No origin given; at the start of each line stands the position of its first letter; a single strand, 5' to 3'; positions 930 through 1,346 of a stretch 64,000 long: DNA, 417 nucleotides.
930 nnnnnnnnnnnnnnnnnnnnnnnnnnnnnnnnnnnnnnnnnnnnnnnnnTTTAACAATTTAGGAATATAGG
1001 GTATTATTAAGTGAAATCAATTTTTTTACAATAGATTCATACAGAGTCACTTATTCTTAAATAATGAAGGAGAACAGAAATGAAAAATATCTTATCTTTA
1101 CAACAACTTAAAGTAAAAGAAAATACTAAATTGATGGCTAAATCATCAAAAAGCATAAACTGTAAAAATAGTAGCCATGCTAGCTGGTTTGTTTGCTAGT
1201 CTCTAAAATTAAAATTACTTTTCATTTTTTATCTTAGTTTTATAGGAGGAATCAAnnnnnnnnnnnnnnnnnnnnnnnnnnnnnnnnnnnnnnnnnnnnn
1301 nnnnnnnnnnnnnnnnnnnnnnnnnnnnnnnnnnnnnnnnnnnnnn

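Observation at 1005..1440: Family of tandem small-peptide genes with a conserved leader and Cys/Trp tail upstream of an ABC exporter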

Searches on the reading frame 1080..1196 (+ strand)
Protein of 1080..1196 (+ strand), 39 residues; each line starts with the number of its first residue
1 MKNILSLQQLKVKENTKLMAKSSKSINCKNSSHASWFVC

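Call 7: search_protein_families(library=ncbifam, proteins=[window:1080-1196:+], max_evalue=10)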
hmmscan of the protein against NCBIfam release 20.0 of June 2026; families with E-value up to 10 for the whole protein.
seq(39 aa): 3 families
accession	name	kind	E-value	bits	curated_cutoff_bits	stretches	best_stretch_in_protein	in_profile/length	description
NF038159.1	lanthi_III_b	subfamily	3.8e-15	55.6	30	1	2-39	1-38/38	class III lanthipeptide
NF038154.3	lanthi_III_a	subfamily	0.0027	18.3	22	1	1-25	1-25/41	class III lanthipeptide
NF033212.1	SapB_AmfS_lanti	subfamily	0.0031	17.6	25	1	4-39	3-41/42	SapB/AmfS family lanthipeptide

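Call 8: search_protein_families(library=pfam, proteins=[window:1080-1196:+], max_evalue=10)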
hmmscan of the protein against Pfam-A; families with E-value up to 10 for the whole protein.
seq(39 aa): 1 family
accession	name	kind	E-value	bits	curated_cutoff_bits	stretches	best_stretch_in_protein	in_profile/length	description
PF19402.4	RamS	-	0.0011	19.8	24.3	1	4-39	3-43/44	Lanthionine-containing peptide SapB precursor RamS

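Call 10: find_encoding_contigs(protein=window:1080-1196:+, flank=10000, max_places=8)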
Protein seq(39 aa) (39 aa): 23 contigs read that carry it; 8 places shown.
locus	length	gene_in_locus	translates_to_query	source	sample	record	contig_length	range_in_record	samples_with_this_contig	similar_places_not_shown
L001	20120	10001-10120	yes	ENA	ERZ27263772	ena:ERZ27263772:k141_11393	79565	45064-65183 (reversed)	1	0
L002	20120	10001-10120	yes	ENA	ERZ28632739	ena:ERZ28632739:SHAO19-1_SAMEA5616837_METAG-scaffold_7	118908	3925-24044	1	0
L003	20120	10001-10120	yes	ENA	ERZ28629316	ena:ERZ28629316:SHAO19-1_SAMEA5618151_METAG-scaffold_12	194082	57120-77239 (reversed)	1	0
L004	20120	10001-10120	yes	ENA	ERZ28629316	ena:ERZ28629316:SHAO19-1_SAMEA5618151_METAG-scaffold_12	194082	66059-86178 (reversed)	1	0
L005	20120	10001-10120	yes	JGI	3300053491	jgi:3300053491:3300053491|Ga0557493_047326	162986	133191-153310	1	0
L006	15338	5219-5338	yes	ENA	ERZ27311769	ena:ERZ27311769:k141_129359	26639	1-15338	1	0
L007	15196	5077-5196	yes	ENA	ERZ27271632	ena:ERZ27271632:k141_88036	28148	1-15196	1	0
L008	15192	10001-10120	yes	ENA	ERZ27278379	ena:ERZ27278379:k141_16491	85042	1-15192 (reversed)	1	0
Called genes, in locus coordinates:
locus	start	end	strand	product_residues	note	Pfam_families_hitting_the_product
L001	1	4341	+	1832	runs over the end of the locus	PF28553:WH_1 (weak), PF28554:DUF8437, PF00176:SNF2-rel_dom, PF04851:ResIII, PF28555:Helicase_dom, PF00271:Helicase_C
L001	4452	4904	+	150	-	PF13518:HTH_28 (faint), PF01527:HTH_Tnp_1 (weak)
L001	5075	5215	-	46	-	-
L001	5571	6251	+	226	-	PF00089:Trypsin (faint)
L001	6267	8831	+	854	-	PF25816:RamC_N, PF00069:Pkinase, PF07714:PK_Tyr_Ser-Thr (weak), PF05147:LANC_like (faint)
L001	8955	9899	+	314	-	PF00665:rve (weak)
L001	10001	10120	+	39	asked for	-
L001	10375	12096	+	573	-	PF13748:ABC_membrane_3 (weak), PF00664:ABC_membrane, PF00005:ABC_tran, PF02463:SMC_N (weak)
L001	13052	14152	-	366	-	PF01548:DEDD_Tnp_IS110, PF02371:Transposase_20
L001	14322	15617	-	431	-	PF14690:Zn_ribbon_ISL3, PF13542:HTH_Tnp_ISL3, PF01610:DDE_Tnp_ISL3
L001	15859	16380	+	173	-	PF11188:DUF2975 (weak)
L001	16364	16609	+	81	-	PF13744:HTH_37 (weak), PF12844:HTH_19 (weak), PF01381:HTH_3 (weak), PF13443:HTH_26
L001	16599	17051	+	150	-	-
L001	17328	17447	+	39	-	-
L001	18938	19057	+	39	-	-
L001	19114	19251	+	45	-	-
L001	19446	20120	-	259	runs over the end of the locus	PF13936:HTH_38, PF13565:HTH_32 (weak), PF00665:rve (weak)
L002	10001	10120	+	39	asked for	-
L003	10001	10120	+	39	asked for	-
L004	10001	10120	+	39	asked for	-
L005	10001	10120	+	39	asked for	-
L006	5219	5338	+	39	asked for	-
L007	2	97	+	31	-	?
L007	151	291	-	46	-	-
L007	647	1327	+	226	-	PF00089:Trypsin (faint)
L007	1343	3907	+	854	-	PF25816:RamC_N, PF00069:Pkinase, PF07714:PK_Tyr_Ser-Thr (weak), PF05147:LANC_like (faint)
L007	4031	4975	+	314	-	PF00665:rve (weak)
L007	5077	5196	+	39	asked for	-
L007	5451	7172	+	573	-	PF13748:ABC_membrane_3 (weak), PF00664:ABC_membrane, PF00005:ABC_tran, PF02463:SMC_N (weak)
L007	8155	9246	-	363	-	PF01548:DEDD_Tnp_IS110, PF02371:Transposase_20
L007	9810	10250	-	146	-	PF01610:DDE_Tnp_ISL3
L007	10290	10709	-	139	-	PF14690:Zn_ribbon_ISL3, PF13542:HTH_Tnp_ISL3, PF13936:HTH_38 (weak), PF02796:HTH_7 (faint), PF13384:HTH_23 (weak)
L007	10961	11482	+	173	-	PF11188:DUF2975 (weak)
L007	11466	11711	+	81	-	PF13744:HTH_37 (weak), PF12844:HTH_19 (weak), PF01381:HTH_3 (weak), PF13443:HTH_26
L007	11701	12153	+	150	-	-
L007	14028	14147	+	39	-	-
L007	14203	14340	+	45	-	-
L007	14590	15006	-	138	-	PF00665:rve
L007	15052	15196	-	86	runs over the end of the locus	PF13936:HTH_38, PF13384:HTH_23 (weak)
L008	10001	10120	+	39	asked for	-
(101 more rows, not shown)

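Call 11: search_protein_families(library=ncbifam, proteins=[L001:6267-8831:+, L001:5571-6251:+, L001:4452-4904:+, L001:5075-5215:-], max_evalue=0.01)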
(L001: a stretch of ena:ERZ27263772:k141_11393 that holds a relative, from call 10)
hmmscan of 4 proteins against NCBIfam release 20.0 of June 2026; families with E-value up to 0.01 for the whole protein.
L001:6267-8831:+ (854 aa): 8 families
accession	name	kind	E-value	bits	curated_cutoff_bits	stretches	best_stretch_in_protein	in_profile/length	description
NF038151.1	lanthi_synth_III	equivalog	1.2e-234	781.4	575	1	5-832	1-833/833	class III lanthionine synthetase LanKC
NF038150.1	lanthi_synth_IV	equivalog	2.7e-86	290.7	650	1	42-837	3-846/851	class IV lanthionine synthetase LanL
TIGR03897.1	lanti_2_LanM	subfamily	4.7e-12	44.5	304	1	554-746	584-782/932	type 2 lanthipeptide synthetase LanM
NF047741.1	antiphage_MADS6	equivalog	5.2e-12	45.1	460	1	215-437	180-409/612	methylation-associated defense system protein kinase MAD6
NF033483.0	PknB_PASTA_kin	equivalog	4.3e-09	36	450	1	239-391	22-157/563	Stk1 family PASTA domain-containing Ser/Thr kinase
NF052427.1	StpK7MSMEG_1200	equivalog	0.00012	20.7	900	1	219-388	2-158/601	serine/threonine protein kinase StpK7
NF033068.1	APH_3p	equivalog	0.00046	19.8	205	0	339-390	158-208/255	APH(3') family aminoglycoside O-phosphotransferase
TIGR03724.2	arch_bud32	equivalog_domain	0.0078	15.7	125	0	330-386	88-132/193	KEOPS complex kinase/ATPase Bud32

L001:5571-6251:+ (226 aa): 0 families

L001:4452-4904:+ (150 aa): 4 families
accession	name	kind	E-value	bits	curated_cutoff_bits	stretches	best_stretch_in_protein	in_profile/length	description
NF033516.0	transpos_IS3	equivalog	4.3e-09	36.1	160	1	61-149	1-79/369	IS3 family transposase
NF033545.0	transpos_IS630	equivalog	0.00015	21.3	100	0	9-70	3-64/299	IS630 family transposase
NF047595.1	IS66_ISRel24_TnpA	equivalog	0.00016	22.3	74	1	55-101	2-47/113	IS66-like element accessory protein TnpA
NF041430.1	UrfF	equivalog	0.007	16.4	100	0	116-144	30-58/68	plasmid repression protein F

L001:5075-5215:- (46 aa): 0 families

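Call 12: search_protein_families(library=pfam, proteins=[L001:6267-8831:+, L001:5571-6251:+, L001:4452-4904:+, L001:5075-5215:-], max_evalue=0.01)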
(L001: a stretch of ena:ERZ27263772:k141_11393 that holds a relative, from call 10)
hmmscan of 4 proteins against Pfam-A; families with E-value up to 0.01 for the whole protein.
L001:6267-8831:+ (854 aa): 4 families
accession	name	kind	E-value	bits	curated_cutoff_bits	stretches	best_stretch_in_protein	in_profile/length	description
PF25816.1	RamC_N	-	4.1e-50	170.4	27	1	32-210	7-185/191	RamC, N-terminal domain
PF00069.31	Pkinase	-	1.9e-19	70.5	31.7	1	237-444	12-212/263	Protein kinase domain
PF05147.19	LANC_like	-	2.3e-12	46.7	23.2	2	656-790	4-129/350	Lanthionine synthetase C-like protein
PF07714.23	PK_Tyr_Ser-Thr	-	1.6e-06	28.1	23.1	1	240-422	15-195/258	Protein tyrosine and serine/threonine kinase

L001:5571-6251:+ (226 aa): 2 families
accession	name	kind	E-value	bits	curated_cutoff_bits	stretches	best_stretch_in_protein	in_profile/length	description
PF00089.32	Trypsin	-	1.1e-05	25.8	20.6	1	24-185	27-199/220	Trypsin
PF13365.12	Trypsin_2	-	0.0015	19.7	27.6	1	24-170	1-137/144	Trypsin-like peptidase domain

L001:4452-4904:+ (150 aa): 5 families
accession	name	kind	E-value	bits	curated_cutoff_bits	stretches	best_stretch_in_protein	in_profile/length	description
PF01527.26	HTH_Tnp_1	-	1e-07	32.5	24.1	1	53-146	2-75/75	Transposase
PF13518.12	HTH_28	-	1.4e-05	25.5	25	0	8-51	2-44/52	Helix-turn-helix domain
PF13936.12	HTH_38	-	0.00039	20.5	27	1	2-26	4-28/44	Helix-turn-helix domain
PF12298.14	Bot1p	-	0.0016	19.1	23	0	58-85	17-44/172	Eukaryotic mitochondrial regulator protein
PF23404.1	FAZ1_C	-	0.0077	16.8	27.6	0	129-146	9-26/35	FAZ1, C-terminal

L001:5075-5215:- (46 aa): 0 families

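Call 14: find_related_loci(query=L007:1343-3907:+, collection=genome_contigs, flank=10000)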
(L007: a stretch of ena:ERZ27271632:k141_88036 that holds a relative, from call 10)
Query L007:1343-3907:+ (854 aa) in genome_contigs; peptide patterns used: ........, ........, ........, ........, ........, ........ (x = any residue, [..] = any of these).
109 stretches matched a pattern; 3 encode a relative of the query (tblastn E <= 1e-3); 3 distinct loci.
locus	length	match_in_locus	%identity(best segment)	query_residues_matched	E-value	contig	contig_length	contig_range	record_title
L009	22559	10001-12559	83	1-854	0e+0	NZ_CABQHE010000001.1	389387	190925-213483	MAG: uncultured Streptococcus sp. isolate MGYG-HGUT-00580, whole genome shotgun sequence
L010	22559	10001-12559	77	1-854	0e+0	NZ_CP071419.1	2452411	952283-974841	Streptococcus sanguinis strain BCC16R chromosome, complete genome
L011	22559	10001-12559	77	1-854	0e+0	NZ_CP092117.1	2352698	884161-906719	Streptococcus sanguinis strain SK115R chromosome, complete genome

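Call 20: search_solved_structures(query=L007:1343-3907:+, show_alignments=1)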
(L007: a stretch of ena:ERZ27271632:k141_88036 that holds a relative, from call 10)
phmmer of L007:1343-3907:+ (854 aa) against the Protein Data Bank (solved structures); distinct sequences matched with E-value up to 0.001: 33.
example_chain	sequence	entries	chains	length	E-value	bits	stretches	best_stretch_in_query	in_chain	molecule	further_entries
9wj0_A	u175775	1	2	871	1.2e-160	539.8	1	2-847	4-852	Protein kinase domain-containing protein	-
9wop_A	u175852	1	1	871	3.4e-160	538.3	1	2-847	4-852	Protein kinase domain-containing protein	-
8sao_B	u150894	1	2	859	6.1e-157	527.5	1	4-848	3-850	Class III lanthionine synthetase LanKC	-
8sap_A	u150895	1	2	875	6.2e-157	527.5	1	4-848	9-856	Class III lanthionine synthetase LanKC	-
8sam_A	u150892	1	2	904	6.9e-157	527.4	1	4-848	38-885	Class III lanthipeptide, Class III lanthionine synthetase LanKC fusion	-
8w7l_A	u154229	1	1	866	1e-74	255.6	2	27-436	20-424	Protein kinase domain-containing protein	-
8w7j_A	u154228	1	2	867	1e-74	255.6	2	27-436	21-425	Protein kinase domain-containing protein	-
8w7a_A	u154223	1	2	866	1e-74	255.5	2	27-436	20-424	Protein kinase domain-containing protein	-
8wgo_A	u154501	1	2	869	1e-74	255.5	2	27-436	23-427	Protein kinase domain-containing protein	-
8w7l_B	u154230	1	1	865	1.1e-74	255.4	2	27-436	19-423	Protein kinase domain-containing protein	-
9ugq_A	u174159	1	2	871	2.8e-74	254.1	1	30-836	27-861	SalKC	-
8car_A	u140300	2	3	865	6.2e-24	87.6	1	56-401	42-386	Serine/threonine protein kinase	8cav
7wj6_A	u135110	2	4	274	8.8e-24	87.1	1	226-429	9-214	Serine/threonine protein kinase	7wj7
1fot_A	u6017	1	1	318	2.1e-06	29.5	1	346-441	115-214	CAMP-DEPENDENT PROTEIN KINASE TYPE 1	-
4yur_A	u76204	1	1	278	2.5e-06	29.3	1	221-449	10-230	Serine/threonine-protein kinase PLK4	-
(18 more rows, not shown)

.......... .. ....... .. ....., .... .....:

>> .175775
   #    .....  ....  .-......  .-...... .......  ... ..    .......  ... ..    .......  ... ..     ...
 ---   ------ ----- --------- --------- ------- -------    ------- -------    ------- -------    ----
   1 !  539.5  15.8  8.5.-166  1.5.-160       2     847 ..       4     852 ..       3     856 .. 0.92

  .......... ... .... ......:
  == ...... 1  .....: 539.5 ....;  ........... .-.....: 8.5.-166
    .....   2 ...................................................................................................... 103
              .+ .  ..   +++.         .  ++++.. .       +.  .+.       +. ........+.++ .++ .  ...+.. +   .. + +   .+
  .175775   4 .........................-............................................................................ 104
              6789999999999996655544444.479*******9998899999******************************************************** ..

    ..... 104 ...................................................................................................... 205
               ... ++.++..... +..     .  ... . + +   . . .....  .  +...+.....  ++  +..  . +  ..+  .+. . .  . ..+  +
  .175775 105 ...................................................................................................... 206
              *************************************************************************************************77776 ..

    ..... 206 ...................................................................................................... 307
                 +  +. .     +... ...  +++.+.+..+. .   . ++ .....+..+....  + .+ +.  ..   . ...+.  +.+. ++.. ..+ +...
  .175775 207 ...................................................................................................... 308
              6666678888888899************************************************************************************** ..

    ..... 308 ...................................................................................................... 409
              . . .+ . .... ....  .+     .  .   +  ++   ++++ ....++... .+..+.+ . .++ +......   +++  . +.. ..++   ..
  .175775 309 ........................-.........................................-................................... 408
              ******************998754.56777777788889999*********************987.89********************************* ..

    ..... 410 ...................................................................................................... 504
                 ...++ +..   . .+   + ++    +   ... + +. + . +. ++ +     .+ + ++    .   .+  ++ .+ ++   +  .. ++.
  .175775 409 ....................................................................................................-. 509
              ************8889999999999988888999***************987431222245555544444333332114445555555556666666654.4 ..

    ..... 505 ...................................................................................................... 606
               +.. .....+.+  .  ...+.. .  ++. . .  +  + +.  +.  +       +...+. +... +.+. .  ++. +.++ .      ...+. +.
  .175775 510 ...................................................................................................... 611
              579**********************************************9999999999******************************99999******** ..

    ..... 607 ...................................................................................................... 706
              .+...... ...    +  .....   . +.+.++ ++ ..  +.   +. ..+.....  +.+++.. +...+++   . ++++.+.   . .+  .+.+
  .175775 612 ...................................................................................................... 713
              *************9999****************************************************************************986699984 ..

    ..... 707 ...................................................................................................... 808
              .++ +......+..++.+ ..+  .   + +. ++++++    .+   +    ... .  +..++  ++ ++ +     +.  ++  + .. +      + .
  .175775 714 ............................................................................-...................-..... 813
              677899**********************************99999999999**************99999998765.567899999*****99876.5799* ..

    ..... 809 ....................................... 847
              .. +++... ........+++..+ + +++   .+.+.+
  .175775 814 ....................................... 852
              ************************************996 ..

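Call 36: search_solved_structures(query=window:1080-1196:+, max_evalue=10, show_alignments=4)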
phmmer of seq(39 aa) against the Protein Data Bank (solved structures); distinct sequences matched with E-value up to 10: 0.

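Call 45: search_solved_structures(query=L007:647-1324:+, max_evalue=1, show_alignments=2)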
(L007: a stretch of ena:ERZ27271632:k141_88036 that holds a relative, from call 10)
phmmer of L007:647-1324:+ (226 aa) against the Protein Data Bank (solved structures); distinct sequences matched with E-value up to 1: 38.
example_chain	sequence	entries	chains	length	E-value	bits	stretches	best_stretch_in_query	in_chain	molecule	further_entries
1elt_A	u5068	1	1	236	0.0013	21.4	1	35-100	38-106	ELASTASE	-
3h7o_A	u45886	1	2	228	0.022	17.3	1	21-84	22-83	Group 3 allergen SMIPP-S Yv6023A04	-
1afq_C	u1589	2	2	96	0.035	16.7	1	139-183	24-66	BOVINE GAMMA-CHYMOTRYPSIN | Chymotrypsinogen A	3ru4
1ab9_C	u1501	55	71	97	0.035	16.7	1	139-183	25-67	GAMMA-CHYMOTRYPSIN | BOVINE CHYMOTRYPSIN | ALPHA-CHYMOTRYPSIN A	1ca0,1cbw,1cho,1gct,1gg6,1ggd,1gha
1dlk_B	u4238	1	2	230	0.048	16.3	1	128-183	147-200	Thrombin heavy chain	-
1acb_E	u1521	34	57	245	0.056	16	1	128-183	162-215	ALPHA-CHYMOTRYPSIN | ALPHA-CHYMOTRYPSINOGEN | CHYMOTRYPSINOGEN A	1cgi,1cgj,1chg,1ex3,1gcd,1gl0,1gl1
1xx9_A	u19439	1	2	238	0.084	15.5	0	30-106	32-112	Coagulation factor XI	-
4na7_A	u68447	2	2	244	0.092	15.3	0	30-106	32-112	Coagulation factor XI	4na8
3bg8_A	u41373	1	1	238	0.095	15.3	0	30-104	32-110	Coagulation factor XIa light chain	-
3sor_A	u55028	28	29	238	0.096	15.3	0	30-104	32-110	Coagulation factor XI | Coagulation factor XI, light chain | Coagulation factor XIa light chain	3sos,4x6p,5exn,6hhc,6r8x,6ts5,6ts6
1zhp_A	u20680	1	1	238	0.1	15.2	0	30-107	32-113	coagulation factor XI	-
1xxd_A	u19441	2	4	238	0.11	15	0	30-105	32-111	Coagulation factor XI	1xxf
1zpz_A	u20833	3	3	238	0.12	15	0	30-104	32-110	Coagulation factor XI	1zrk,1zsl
1zhm_A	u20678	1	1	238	0.12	15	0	30-105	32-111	coagulation factor XI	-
1zjd_A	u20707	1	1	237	0.13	14.9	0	30-104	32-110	Catalytic Domain of Coagulation Factor XI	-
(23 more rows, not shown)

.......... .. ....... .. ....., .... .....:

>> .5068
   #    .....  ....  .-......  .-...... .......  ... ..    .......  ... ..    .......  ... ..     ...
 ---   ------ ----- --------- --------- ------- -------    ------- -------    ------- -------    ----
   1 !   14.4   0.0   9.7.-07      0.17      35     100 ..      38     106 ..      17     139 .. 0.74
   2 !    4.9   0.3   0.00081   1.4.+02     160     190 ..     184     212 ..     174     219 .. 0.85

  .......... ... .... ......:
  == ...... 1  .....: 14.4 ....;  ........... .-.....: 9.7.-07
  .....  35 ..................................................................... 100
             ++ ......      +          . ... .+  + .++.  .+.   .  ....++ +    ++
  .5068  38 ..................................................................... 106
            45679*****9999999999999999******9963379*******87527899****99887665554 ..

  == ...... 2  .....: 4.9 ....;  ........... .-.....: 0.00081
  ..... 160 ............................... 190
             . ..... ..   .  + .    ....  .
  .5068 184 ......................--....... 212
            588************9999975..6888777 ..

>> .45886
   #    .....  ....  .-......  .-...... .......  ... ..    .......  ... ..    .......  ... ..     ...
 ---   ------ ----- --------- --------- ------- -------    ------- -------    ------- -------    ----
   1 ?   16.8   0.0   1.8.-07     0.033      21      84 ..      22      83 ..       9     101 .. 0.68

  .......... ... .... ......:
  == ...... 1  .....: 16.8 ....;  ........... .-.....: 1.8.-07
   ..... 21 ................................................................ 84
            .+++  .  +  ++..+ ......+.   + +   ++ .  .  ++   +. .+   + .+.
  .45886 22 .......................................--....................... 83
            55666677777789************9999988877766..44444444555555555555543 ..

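Call 48: find_homologous_proteins(query=L007:647-1324:+, max_evalue=0.001)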
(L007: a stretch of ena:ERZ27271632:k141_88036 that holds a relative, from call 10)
Query L007:647-1324:+ (226 aa): 5 proteins with E <= 0.001 among 62 candidates.
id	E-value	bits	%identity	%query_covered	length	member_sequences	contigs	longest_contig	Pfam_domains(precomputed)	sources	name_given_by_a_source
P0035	5.6e-151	519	99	100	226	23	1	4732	PF00089.33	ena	-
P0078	1.2e-113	396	77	100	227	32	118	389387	PF00089.33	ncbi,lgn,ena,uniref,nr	ncbi:serine protease [Streptococcus vestibularis]|uniref:trypsin-like serine peptidase n=1 Tax=Strep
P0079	7.1e-98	345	64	100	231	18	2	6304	PF00089.33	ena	-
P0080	2.9e-78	281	99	55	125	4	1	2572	-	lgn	-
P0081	3.2e-61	225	48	100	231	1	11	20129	-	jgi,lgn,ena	-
